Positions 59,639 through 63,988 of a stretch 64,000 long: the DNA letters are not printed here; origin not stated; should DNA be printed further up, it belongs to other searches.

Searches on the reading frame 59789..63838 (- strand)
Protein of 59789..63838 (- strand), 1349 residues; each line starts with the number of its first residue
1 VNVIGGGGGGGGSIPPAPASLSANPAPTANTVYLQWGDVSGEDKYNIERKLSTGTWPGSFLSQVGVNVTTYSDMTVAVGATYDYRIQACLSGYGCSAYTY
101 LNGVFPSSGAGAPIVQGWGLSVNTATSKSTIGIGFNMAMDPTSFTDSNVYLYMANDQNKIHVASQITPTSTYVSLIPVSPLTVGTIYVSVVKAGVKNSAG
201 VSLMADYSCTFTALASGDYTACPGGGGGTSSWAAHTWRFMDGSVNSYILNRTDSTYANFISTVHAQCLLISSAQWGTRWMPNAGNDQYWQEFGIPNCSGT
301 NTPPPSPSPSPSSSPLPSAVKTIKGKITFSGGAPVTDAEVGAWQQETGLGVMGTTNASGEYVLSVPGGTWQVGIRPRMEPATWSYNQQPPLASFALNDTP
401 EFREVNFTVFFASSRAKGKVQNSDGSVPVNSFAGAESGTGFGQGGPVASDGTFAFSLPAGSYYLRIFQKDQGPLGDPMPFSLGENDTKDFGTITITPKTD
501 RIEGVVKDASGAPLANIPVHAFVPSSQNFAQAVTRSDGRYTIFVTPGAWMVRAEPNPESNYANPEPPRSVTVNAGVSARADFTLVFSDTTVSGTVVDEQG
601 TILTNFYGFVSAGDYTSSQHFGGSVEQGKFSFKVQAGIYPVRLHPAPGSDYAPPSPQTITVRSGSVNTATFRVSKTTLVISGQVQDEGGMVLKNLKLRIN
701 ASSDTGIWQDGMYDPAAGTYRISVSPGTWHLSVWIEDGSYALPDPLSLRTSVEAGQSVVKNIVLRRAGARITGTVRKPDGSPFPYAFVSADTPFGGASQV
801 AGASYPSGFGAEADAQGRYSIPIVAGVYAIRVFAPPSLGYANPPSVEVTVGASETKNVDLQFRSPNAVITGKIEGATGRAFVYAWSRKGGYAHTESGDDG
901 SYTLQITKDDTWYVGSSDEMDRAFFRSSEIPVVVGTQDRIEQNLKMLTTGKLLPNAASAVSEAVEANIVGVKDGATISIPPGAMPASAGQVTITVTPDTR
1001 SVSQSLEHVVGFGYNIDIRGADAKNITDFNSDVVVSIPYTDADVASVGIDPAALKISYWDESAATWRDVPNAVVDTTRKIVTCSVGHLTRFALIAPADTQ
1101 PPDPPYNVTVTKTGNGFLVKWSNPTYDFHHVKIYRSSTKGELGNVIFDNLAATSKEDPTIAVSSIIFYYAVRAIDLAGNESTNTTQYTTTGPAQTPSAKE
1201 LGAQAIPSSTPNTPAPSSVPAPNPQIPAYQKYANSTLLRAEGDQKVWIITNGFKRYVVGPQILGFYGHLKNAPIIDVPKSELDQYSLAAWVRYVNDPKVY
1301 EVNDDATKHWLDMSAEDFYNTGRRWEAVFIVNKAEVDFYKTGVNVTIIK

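Call 11: search_protein_families(library=pfam, proteins=[window:59789-63838:-], max_evalue=0.001)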
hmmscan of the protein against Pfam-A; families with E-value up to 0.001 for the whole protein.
window:59789-63838:- (1349 aa): 3 families
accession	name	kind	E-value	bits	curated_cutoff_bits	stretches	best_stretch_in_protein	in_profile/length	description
PF13620.12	CarboxypepD_reg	-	6.4e-33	113.4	32.3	3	502-584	2-81/82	Carboxypeptidase regulatory-like domain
PF13205.12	Big_5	-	2.4e-07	31.8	23.6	1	122-212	17-104/105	Bacterial Ig-like domain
PF07210.18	DUF1416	-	4.3e-05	23.8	23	0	502-553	22-72/97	Protein of unknown function (DUF1416)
